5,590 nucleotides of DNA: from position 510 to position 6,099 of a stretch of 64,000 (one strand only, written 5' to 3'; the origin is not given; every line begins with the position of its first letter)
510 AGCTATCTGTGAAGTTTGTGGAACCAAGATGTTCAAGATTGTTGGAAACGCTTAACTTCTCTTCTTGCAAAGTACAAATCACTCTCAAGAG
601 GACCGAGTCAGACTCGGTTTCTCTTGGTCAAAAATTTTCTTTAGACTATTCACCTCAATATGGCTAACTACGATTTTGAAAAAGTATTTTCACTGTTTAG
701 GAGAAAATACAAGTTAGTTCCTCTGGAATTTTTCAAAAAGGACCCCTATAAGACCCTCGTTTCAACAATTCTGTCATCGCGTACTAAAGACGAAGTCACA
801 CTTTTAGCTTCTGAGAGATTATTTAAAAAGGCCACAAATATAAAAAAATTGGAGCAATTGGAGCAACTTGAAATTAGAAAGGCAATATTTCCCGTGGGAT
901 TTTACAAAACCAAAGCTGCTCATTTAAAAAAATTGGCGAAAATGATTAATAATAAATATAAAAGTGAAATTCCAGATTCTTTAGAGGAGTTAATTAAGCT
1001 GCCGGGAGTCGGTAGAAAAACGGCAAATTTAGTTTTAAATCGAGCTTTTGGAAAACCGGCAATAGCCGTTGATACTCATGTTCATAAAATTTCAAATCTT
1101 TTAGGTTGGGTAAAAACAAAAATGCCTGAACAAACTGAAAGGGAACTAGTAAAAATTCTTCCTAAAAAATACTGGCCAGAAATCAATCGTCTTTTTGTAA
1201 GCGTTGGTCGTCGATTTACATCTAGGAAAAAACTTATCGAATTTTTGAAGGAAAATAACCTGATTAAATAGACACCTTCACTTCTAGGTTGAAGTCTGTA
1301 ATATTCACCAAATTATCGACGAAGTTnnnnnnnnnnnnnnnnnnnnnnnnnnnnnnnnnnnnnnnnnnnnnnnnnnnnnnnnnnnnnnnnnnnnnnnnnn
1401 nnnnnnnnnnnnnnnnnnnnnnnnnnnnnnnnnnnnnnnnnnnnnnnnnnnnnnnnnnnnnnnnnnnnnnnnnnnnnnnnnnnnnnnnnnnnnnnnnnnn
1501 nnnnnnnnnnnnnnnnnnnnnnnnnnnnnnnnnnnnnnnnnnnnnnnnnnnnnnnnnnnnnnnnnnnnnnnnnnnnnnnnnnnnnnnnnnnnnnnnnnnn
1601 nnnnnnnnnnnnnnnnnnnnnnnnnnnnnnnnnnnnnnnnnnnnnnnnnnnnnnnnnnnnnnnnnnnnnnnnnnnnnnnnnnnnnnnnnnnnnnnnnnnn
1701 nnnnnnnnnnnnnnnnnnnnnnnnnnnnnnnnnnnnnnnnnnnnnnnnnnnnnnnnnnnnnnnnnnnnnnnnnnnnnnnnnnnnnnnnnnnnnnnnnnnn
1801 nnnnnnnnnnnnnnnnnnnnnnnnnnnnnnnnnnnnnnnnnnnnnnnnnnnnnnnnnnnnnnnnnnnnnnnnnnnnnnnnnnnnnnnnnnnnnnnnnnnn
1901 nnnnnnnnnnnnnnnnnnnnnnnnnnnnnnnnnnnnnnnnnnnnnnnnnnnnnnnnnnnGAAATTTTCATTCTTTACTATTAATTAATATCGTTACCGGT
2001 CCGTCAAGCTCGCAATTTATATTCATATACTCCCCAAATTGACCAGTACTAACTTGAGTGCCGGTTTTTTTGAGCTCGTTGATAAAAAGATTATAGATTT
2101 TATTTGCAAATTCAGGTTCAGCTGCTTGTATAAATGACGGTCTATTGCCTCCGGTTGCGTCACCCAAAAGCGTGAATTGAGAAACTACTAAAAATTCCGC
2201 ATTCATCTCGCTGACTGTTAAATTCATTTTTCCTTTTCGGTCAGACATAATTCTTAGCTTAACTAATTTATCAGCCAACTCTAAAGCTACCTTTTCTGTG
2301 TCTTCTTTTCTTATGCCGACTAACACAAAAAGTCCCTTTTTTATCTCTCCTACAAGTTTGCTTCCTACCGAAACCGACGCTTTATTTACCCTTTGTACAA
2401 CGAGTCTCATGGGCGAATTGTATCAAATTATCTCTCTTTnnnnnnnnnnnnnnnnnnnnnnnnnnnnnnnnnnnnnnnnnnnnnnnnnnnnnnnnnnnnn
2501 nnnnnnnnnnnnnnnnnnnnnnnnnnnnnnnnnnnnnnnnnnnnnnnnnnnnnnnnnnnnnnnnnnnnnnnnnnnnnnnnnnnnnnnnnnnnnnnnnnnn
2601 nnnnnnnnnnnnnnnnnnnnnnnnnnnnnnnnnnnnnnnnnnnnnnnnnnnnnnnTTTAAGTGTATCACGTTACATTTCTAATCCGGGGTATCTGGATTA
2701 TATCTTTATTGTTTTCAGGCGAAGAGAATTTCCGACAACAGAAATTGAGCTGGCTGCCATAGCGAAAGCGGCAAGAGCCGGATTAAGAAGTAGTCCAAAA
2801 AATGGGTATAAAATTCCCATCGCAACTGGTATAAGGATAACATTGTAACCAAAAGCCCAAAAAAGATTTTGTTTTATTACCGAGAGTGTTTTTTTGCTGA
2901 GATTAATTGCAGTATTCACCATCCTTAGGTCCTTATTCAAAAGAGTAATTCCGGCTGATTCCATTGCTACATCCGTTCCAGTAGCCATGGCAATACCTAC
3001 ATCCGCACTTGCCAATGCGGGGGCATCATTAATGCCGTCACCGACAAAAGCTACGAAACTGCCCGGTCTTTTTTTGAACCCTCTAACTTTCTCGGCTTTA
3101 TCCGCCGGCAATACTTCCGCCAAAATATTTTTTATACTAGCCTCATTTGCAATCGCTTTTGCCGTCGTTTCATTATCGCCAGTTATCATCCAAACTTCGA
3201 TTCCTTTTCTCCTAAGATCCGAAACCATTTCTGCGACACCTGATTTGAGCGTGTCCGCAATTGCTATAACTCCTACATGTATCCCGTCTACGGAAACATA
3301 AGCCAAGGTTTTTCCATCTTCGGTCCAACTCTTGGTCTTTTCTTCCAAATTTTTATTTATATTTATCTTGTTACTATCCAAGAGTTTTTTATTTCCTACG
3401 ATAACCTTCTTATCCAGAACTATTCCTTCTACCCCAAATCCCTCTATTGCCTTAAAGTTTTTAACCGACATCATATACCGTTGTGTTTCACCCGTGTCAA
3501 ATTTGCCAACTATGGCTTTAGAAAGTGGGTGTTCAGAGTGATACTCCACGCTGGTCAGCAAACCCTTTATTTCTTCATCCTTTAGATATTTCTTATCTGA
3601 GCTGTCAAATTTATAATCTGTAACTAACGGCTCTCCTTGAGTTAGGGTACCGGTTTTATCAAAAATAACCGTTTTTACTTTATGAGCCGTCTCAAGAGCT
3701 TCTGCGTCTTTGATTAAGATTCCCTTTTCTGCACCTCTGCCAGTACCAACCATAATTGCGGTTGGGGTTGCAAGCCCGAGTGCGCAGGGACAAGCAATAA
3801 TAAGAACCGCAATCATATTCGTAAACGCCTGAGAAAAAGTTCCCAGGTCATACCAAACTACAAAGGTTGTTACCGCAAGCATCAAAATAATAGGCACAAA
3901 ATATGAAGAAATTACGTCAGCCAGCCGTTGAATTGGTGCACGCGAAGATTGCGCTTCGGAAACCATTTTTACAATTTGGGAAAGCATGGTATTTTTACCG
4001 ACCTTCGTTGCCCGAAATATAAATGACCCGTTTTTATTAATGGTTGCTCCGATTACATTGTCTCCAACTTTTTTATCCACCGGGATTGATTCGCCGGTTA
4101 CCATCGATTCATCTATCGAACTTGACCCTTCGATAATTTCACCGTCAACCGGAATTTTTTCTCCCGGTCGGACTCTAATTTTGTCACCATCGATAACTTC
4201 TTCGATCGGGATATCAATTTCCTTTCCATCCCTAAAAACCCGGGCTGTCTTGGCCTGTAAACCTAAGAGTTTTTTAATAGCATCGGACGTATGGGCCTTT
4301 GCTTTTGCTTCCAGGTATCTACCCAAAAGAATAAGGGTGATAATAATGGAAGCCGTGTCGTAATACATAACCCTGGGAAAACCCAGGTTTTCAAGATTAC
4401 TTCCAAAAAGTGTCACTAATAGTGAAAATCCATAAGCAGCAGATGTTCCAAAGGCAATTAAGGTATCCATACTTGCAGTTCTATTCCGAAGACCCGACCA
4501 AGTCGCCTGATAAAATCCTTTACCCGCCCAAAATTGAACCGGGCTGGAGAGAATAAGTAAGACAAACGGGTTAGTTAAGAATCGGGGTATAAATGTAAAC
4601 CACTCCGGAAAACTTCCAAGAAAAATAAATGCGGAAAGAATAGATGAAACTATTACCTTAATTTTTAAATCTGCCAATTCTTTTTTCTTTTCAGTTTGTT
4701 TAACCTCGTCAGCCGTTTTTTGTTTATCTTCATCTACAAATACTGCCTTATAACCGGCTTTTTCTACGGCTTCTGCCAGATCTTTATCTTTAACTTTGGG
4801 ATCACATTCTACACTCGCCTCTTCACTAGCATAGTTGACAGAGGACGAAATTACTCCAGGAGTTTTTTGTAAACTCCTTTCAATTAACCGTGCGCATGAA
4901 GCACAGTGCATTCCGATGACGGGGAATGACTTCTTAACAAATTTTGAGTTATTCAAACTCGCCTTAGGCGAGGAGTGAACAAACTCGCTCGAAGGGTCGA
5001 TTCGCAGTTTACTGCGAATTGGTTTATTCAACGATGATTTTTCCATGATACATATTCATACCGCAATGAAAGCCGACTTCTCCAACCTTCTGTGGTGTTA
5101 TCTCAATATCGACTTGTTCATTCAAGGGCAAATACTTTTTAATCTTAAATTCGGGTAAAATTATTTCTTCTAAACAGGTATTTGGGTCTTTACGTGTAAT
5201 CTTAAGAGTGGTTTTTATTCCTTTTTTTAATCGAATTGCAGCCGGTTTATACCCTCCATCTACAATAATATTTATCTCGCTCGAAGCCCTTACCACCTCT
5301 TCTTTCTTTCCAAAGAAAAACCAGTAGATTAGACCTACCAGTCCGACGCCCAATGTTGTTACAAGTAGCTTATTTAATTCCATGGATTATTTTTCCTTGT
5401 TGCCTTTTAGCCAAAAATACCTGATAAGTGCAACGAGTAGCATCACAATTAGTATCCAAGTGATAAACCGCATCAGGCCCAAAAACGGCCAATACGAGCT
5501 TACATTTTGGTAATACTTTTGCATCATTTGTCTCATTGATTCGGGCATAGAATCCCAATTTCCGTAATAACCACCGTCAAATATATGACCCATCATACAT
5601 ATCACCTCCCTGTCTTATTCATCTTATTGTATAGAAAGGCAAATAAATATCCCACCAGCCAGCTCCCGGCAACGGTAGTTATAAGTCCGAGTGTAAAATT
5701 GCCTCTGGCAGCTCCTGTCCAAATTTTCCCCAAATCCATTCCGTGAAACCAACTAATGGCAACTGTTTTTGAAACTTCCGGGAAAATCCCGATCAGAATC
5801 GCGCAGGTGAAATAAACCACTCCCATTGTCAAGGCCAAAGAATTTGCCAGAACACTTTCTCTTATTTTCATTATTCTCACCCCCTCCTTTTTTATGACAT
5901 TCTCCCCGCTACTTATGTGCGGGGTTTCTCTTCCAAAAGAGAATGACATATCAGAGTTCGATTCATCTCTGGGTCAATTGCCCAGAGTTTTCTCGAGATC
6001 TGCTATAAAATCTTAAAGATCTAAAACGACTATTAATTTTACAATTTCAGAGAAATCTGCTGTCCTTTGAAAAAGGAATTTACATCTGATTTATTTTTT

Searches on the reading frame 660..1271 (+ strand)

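Call 64: search_protein_families(library=pfam, proteins=[window:660-1271:+], max_evalue=0.001)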
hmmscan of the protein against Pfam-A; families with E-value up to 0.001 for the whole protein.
window:660-1271:+ (203 aa): 2 families
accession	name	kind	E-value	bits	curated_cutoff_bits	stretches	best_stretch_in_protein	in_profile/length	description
PF00730.31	HhH-GPD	-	2e-23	83.2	26.2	1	34-168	1-107/108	HhH-GPD superfamily base excision DNA repair protein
PF00633.29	HHH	-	7.7e-10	38.5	24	1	99-126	1-28/30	Helix-hairpin-helix motif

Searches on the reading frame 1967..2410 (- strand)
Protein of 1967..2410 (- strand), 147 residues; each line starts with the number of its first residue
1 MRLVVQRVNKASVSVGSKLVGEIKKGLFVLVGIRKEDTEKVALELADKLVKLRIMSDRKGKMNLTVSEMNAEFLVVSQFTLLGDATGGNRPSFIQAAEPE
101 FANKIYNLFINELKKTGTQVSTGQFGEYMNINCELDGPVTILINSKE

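Call 101: search_protein_families(library=pfam, proteins=[window:1967-2410:-], max_evalue=0.001)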
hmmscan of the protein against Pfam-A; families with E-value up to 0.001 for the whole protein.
window:1967-2410:- (147 aa): 1 family
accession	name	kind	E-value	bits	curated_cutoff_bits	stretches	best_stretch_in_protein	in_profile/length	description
PF02580.21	Tyr_Deacylase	-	4.6e-52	176.6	25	1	2-143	1-143/144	D-Tyr-tRNA(Tyr) deacylase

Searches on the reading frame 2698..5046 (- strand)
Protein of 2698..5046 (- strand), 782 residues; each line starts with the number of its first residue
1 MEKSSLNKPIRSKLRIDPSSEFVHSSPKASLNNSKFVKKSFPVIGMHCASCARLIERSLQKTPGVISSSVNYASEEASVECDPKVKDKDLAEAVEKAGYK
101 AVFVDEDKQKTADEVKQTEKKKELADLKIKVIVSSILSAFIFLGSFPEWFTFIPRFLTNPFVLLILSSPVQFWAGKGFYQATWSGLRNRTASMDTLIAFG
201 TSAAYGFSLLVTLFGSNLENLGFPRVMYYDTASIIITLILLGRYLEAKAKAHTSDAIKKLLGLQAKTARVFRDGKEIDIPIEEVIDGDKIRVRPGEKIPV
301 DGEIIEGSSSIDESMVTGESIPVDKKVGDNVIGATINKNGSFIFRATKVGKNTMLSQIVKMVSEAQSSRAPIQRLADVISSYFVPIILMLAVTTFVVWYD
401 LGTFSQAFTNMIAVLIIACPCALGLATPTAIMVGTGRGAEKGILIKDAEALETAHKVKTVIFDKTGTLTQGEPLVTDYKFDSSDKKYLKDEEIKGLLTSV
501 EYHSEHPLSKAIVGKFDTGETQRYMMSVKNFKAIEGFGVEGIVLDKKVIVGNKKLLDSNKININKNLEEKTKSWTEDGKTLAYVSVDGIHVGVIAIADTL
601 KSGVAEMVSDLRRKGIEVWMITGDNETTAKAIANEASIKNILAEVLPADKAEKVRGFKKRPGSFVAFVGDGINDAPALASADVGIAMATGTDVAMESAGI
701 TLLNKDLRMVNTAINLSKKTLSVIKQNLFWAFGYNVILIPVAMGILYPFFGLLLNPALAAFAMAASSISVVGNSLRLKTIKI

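Call 64: search_protein_families(library=pfam, proteins=[window:2698-5046:-], max_evalue=0.001)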
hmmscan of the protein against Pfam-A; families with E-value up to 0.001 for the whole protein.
window:2698-5046:- (782 aa): 3 families
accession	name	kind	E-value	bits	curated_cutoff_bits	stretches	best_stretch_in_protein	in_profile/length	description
PF00122.25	E1-E2_ATPase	-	4.2e-61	206.1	28.1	1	263-441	2-181/181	E1-E2 ATPase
PF00702.32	Hydrolase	-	1.9e-33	116.9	26.4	1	457-682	1-191/191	haloacid dehalogenase-like hydrolase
PF00403.32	HMA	-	1.5e-16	61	24.8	1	41-100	2-62/62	Heavy-metal-associated domain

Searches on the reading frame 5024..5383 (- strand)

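Call 101: search_protein_families(library=pfam, proteins=[window:5024-5383:-], max_evalue=0.001)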
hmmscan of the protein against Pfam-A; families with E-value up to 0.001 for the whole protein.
window:5024-5383:- (119 aa): 1 family
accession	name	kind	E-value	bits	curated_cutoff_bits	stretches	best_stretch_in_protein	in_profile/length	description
PF13473.12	Cupredoxin_1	-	7e-21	74.7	27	1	18-118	5-104/104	Cupredoxin-like domain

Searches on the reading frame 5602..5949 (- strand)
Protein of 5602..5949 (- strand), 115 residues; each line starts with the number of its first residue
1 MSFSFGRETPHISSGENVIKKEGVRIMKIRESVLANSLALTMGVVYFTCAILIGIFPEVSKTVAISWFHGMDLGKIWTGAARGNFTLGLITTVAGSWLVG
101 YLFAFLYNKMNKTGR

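Call 101: search_protein_families(library=pfam, proteins=[window:5602-5949:-], max_evalue=0.001)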
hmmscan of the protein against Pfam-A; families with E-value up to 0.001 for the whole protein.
window:5602-5949:- (115 aa): 1 family
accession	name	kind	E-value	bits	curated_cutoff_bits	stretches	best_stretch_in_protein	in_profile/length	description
PF18926.5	DUF5676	-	1.1e-14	55.5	27.6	1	33-109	4-81/82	2TM family of unknown function (DUF5676)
